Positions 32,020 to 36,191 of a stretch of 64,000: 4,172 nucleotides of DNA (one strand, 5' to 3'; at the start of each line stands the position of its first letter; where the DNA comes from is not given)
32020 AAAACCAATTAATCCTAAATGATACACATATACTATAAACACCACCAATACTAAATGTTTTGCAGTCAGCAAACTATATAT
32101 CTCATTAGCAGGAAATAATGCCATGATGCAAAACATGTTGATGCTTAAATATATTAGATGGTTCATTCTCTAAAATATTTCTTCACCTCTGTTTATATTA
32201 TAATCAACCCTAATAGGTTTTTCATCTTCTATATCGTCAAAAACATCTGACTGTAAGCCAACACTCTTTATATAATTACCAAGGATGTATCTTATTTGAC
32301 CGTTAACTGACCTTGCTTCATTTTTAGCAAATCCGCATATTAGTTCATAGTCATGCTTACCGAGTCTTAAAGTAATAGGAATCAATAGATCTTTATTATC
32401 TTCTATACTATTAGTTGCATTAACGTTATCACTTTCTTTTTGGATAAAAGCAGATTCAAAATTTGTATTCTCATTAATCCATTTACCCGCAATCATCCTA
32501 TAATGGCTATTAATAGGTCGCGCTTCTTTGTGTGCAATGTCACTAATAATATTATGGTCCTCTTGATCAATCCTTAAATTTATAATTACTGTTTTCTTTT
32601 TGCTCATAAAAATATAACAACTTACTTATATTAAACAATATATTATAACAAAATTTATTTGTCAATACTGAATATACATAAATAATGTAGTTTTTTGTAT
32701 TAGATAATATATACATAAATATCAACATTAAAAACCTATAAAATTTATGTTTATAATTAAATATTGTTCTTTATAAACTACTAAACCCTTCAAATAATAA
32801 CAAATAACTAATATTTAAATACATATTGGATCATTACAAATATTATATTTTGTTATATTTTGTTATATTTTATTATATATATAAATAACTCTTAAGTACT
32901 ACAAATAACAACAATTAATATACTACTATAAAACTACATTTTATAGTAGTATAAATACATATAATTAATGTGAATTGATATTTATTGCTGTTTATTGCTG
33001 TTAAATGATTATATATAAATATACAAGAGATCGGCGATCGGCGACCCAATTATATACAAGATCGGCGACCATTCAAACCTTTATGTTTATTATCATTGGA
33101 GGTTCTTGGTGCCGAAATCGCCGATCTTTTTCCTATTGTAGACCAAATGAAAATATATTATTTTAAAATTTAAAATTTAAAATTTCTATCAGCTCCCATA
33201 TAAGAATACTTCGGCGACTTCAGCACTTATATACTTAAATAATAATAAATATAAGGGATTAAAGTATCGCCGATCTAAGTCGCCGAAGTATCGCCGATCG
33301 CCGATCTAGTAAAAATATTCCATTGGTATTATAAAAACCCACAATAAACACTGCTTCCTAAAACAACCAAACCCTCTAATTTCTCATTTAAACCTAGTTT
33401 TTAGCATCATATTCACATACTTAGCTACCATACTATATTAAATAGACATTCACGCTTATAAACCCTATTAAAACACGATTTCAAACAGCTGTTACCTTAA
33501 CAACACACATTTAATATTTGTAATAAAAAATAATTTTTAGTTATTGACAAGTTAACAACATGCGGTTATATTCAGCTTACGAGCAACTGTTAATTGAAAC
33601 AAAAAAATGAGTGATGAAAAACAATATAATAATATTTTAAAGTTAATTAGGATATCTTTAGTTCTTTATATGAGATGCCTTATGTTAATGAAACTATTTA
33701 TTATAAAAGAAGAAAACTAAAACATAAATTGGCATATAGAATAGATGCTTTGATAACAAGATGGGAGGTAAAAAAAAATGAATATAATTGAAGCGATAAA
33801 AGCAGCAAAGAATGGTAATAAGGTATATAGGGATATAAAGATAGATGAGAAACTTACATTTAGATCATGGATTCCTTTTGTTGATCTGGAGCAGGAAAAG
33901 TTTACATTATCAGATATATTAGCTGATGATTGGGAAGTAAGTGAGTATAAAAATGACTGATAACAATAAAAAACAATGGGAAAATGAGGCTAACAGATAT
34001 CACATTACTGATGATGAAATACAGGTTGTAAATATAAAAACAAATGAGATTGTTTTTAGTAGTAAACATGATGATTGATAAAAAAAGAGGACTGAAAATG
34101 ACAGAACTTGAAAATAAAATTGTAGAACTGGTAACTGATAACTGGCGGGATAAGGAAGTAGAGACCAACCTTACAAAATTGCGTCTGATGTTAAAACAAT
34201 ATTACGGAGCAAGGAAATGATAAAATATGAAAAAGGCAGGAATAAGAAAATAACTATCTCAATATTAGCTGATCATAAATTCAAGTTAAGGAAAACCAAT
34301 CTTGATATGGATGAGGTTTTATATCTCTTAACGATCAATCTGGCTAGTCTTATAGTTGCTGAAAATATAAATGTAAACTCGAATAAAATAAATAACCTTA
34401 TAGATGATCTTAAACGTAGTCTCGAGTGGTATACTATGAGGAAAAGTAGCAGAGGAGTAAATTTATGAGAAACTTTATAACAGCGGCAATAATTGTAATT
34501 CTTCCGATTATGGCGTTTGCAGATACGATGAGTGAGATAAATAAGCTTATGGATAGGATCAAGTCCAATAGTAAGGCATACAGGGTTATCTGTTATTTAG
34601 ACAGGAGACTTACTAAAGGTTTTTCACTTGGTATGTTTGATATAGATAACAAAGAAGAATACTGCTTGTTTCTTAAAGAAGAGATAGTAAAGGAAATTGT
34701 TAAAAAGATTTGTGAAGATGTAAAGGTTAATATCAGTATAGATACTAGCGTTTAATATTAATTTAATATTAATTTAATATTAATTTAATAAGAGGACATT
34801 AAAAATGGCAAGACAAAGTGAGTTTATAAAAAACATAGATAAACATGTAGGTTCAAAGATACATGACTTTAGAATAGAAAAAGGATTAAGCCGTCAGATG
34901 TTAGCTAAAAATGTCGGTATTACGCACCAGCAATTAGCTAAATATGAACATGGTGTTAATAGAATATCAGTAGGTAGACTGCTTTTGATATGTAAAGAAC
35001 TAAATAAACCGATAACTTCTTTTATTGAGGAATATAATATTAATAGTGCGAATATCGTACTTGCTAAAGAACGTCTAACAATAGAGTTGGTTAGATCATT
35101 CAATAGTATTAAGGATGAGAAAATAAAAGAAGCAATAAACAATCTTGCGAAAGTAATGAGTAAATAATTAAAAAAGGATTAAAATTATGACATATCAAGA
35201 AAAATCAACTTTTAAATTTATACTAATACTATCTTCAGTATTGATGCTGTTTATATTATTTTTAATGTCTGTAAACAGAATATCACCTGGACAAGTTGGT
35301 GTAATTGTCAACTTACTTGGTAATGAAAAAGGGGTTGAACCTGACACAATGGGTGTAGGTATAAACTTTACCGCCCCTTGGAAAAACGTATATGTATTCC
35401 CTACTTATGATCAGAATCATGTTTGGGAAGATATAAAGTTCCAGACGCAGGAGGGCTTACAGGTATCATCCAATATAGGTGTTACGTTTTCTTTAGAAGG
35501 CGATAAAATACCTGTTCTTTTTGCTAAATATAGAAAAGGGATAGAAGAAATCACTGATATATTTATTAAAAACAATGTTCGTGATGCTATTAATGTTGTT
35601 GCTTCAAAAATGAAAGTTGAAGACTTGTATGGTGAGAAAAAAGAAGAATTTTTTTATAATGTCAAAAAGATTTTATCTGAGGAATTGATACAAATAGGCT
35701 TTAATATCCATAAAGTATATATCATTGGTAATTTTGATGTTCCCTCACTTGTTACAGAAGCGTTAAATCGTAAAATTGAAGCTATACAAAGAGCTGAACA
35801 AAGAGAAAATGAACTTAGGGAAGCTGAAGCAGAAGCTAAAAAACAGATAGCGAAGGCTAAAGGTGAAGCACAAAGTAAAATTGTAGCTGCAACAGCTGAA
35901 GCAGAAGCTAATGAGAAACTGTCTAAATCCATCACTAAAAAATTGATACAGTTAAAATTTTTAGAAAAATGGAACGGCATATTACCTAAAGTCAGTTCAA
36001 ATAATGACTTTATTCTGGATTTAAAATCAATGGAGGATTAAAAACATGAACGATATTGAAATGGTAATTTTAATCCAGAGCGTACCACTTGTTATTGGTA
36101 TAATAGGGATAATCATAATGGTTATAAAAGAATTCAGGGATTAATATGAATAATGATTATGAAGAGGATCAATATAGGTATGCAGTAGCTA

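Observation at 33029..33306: Control region with GC-rich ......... motif arrays bounded by a perfect 16-bp inverted repeat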

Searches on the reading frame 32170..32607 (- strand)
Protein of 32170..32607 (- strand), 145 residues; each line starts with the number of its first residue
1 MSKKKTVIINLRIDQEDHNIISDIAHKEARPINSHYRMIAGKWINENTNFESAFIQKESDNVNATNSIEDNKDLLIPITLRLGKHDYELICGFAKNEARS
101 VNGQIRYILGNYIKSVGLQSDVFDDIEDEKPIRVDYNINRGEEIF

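Call 10: search_protein_families(library=phrogs, proteins=[window:32170-32607:-], max_evalue=0.01)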
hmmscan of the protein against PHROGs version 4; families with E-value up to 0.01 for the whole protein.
window:32170-32607:- (145 aa): 2 families
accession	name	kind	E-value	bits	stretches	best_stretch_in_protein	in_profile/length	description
phrog_228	-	transcription regulation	7.5e-05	23.6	0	3-57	7-61/251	Arc-like repressor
phrog_582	-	transcription regulation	0.00017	22.8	0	60-119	42-101/105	Arc-like repressor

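Call 31: search_protein_families(library=pfam, proteins=[window:32170-32607:-], max_evalue=0.01)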
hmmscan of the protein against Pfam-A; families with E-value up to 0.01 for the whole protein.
window:32170-32607:- (145 aa): 1 family
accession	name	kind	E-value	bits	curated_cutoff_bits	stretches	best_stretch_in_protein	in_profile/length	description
PF16777.11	RHH_7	-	0.0011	19.7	27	0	77-114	33-71/74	Transcriptional regulator, RHH-like, CopG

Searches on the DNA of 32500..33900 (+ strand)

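Call 8: search_dna_similar(query=window:32600-33780:+, collection=phages, mode=distant, max_rows=30)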
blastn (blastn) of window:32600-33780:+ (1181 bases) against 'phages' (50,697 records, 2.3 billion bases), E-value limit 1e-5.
No match.

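Call 52: search_rna_families(source=window, start=32500, end=33900, threshold=evalue, max_evalue=1)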
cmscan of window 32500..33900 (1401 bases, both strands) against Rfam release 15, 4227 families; matches with E-value up to 1: 2.
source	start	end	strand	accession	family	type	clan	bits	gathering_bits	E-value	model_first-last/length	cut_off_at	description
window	33110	33225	-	RF03762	MIR859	Gene; miRNA;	-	22.7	130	0.21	1-128/128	no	MIR859 microRNA precursor family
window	32870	32908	+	RF00207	K10_TLS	Cis-reg;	-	19.9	43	0.57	5-44/48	no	K10 transport/localisation element (TLS)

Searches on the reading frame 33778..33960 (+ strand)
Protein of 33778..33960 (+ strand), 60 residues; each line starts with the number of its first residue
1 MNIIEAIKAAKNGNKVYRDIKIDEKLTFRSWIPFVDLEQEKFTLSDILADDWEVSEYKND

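Call 10: search_protein_families(library=phrogs, proteins=[window:33778-33960:+], max_evalue=0.01)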
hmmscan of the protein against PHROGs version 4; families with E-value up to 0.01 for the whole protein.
window:33778-33960:+ (60 aa): 2 families
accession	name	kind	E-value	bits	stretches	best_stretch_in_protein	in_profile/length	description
phrog_643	-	transcription regulation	8.6e-06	26.9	1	42-59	59-76/84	transcriptional regulator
phrog_1048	-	unknown function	0.0098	16.9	0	42-59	181-198/211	-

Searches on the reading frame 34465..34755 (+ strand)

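Call 10: search_protein_families(library=phrogs, proteins=[window:34465-34755:+], max_evalue=0.01)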
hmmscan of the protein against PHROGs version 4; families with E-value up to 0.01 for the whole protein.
window:34465-34755:+ (96 aa): 1 family
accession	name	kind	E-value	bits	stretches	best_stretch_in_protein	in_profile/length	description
phrog_22932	-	unknown function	0.0068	15.8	1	14-53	229-268/646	-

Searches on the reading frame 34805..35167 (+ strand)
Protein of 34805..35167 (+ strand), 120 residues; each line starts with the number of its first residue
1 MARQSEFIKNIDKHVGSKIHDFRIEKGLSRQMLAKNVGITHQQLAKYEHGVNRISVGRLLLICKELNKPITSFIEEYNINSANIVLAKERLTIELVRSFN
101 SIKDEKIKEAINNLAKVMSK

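Call 11: search_protein_families(library=phrogs, proteins=[window:34805-35167:+], max_evalue=0.01)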
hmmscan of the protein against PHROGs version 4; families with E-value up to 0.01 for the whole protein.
window:34805-35167:+ (120 aa): 12 families
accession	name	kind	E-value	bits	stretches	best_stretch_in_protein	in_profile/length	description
phrog_2439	-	transcription regulation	1.4e-09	38.3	1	12-101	5-88/367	transcriptional regulator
phrog_3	-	transcription regulation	1.3e-08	36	1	10-94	84-168/430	transcriptional repressor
phrog_8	-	transcription regulation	2.6e-08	34.7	1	11-114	159-256/346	transcriptional regulator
phrog_1373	-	transcription regulation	6.5e-08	33.7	1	15-89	64-139/166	transcriptional regulator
phrog_4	-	transcription regulation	3e-07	30.8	1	10-81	128-199/400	transcriptional repressor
phrog_5823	-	transcription regulation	0.00071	19.8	1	13-81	5-74/404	transcriptional regulator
phrog_2328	-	transcription regulation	0.00094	20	1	13-59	14-60/128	transcriptional repressor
phrog_147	-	transcription regulation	0.0014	19.9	1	14-64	4-55/100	transcriptional regulator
phrog_38149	-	unknown function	0.002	19.1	1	13-118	7-112/190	-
phrog_2967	-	transcription regulation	0.0031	18.1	1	16-112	12-88/225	transcriptional regulator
phrog_27318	-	unknown function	0.0037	17.6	1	12-117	2-97/289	-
phrog_1728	-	transcription regulation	0.0061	16.5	0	16-76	5-68/380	transcriptional regulator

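Call 63: find_homologous_proteins(query=window:34805-35167:+, max_evalue=1e-20)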
Query window:34805-35167:+ (120 aa): 20 proteins with E <= 1e-20 among 25 candidates.
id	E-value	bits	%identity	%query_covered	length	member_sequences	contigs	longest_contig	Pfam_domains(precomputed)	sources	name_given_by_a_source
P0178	1.0e-68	246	100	100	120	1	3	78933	PF12844.14,PF01381.29,PF13443.13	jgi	jgi:transcriptional regulator with XRE-family HTH domain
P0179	5.1e-59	215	86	100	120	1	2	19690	PF12844.14,PF01381.29,PF13560.13,PF13443.13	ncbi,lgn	-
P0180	8.1e-58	211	84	100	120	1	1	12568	PF12844.14,PF01381.29,PF13560.13,PF13443.13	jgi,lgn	jgi:transcriptional regulator with XRE-family HTH domain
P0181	2.0e-57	210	85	100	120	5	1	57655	PF12844.14,PF01381.29,PF13560.13,PF13443.13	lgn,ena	-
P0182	2.1e-57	210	85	100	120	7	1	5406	PF12844.14,PF01381.29,PF13560.13,PF13443.13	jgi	jgi:transcriptional regulator with XRE-family HTH domain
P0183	4.1e-57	209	83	100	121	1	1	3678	PF12844.14,PF01381.29,PF13560.13,PF13443.13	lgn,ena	-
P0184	1.3e-56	207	84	100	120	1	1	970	PF12844.14,PF01381.29,PF13560.13,PF13443.13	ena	-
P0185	4.7e-56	206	84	100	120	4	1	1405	PF12844.14,PF01381.29,PF13560.13,PF13443.13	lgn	-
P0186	5.7e-56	205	83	100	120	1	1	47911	PF12844.14,PF01381.29,PF13560.13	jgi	-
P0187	2.7e-54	200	81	100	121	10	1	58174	PF12844.14,PF01381.29,PF13560.13,PF13443.13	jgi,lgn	jgi:transcriptional regulator with XRE-family HTH domain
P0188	2.1e-52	194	78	100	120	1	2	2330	PF12844.14,PF01381.29,PF13560.13,PF13443.13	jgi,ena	jgi:transcriptional regulator with XRE-family HTH domain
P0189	5.8e-51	189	72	100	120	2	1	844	PF01381.29,PF13560.13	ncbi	-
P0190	9.0e-42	160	66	100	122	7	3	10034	PF12844.14,PF01381.29,PF13560.13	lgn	-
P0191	9.7e-42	160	68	100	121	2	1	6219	PF12844.14,PF01381.29,PF13560.13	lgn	-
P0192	1.6e-41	159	68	100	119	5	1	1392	PF12844.14,PF01381.29,PF13443.13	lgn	-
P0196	4.0e-39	151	63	100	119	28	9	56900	PF12844.14,PF01381.29,PF13443.13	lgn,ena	-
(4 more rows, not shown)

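Call 64: find_encoding_contigs(protein=P0178, flank=10000, max_places=4)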
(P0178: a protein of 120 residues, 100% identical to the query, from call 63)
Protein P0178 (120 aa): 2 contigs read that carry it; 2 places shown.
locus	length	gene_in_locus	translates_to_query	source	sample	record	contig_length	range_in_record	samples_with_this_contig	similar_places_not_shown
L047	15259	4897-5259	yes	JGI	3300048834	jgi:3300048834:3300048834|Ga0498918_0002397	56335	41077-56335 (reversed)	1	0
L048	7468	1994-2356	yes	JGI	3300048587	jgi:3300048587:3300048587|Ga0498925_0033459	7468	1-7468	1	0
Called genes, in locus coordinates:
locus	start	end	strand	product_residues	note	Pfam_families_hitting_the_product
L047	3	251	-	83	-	?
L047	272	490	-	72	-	-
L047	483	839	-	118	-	-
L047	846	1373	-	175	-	-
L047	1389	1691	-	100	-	-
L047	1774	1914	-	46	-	-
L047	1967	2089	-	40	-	-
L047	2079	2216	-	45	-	-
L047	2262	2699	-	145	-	-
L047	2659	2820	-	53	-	-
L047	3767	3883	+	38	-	-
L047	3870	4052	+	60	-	-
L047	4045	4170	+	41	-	-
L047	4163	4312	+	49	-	-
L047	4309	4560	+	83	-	-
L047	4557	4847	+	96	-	-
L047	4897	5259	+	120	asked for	PF01381:HTH_3, PF12844:HTH_19 (weak), PF13443:HTH_26 (weak)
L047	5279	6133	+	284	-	PF01145:Band_7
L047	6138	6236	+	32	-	-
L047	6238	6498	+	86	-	-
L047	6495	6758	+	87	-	-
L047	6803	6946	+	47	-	-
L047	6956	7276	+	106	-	-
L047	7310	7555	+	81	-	-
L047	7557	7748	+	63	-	-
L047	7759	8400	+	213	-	-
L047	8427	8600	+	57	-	-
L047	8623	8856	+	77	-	-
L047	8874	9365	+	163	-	-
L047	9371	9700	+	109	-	-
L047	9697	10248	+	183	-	-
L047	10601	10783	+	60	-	-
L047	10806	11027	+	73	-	-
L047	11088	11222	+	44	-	-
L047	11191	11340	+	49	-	-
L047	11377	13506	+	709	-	PF08707:PriCT_2, PF05272:VapE-like_dom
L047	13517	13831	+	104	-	-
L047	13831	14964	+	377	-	PF10926:DUF2800, PF12705:PDDEXK_1 (weak)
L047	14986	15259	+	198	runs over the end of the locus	PF10991:Enc34_ssDNA-bd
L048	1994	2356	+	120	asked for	PF01381:HTH_3, PF12844:HTH_19 (weak), PF13443:HTH_26 (weak)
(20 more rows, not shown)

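Call 66: find_encoding_contigs(protein=P0196, flank=10000, max_places=10)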
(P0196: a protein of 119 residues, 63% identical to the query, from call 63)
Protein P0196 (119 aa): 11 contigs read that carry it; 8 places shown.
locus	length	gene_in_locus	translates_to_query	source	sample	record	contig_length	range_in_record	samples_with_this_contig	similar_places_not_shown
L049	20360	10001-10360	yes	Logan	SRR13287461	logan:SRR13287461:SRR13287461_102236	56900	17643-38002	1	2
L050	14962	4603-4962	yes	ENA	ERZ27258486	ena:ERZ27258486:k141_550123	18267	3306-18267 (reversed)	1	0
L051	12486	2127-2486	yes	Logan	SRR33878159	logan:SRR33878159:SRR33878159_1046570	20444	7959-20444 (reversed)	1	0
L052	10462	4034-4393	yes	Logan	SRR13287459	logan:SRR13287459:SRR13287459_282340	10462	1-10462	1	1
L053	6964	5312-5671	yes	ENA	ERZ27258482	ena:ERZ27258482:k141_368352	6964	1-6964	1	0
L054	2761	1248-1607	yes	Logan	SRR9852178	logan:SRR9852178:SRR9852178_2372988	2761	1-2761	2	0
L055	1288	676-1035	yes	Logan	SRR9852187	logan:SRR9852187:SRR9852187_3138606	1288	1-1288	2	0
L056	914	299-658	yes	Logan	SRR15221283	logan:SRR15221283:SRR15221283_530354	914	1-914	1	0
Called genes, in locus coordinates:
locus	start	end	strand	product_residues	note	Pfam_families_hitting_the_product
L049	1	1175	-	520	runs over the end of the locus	PF17289:Terminase_6C (weak)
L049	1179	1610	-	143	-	-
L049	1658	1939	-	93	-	-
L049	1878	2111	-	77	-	-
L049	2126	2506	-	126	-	-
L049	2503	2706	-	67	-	-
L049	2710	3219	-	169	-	-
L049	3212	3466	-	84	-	-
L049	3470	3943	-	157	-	-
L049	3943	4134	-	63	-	-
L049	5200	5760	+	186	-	-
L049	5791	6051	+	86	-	-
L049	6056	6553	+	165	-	-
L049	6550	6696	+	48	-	-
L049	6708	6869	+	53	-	-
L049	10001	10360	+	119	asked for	PF01381:HTH_3, PF12844:HTH_19 (faint), PF13443:HTH_26 (weak)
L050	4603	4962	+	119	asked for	PF01381:HTH_3, PF12844:HTH_19 (faint), PF13443:HTH_26 (weak)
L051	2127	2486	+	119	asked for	PF01381:HTH_3, PF12844:HTH_19 (faint), PF13443:HTH_26 (weak)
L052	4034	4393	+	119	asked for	PF01381:HTH_3, PF12844:HTH_19 (faint), PF13443:HTH_26 (weak)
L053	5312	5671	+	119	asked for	PF01381:HTH_3, PF12844:HTH_19 (faint), PF13443:HTH_26 (weak)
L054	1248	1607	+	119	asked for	PF01381:HTH_3, PF12844:HTH_19 (faint), PF13443:HTH_26 (weak)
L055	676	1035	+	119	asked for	PF01381:HTH_3, PF12844:HTH_19 (faint), PF13443:HTH_26 (weak)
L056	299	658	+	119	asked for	PF01381:HTH_3, PF12844:HTH_19 (faint), PF13443:HTH_26 (weak)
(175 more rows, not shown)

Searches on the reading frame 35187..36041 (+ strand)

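Call 11: search_protein_families(library=phrogs, proteins=[window:35187-36041:+], max_evalue=0.01)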
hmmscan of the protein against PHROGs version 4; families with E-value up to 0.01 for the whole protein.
window:35187-36041:+ (284 aa): 3 families
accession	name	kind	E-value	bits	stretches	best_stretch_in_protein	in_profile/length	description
phrog_200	-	other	8.2e-72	243.4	1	6-273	78-351/379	lipoprotein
phrog_21428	-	unknown function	1.8e-06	28.8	1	13-63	5-54/63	-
phrog_11908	-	unknown function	0.0021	17.9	0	191-251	258-316/430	-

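Call 31: search_protein_families(library=pfam, proteins=[window:35187-36041:+], max_evalue=0.01)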
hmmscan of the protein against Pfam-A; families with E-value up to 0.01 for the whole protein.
window:35187-36041:+ (284 aa): 1 family
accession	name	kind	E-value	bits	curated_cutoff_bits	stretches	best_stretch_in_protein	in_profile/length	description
PF01145.31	Band_7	-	4.8e-22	79.3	23.6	1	31-216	2-175/176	SPFH domain / Band 7 family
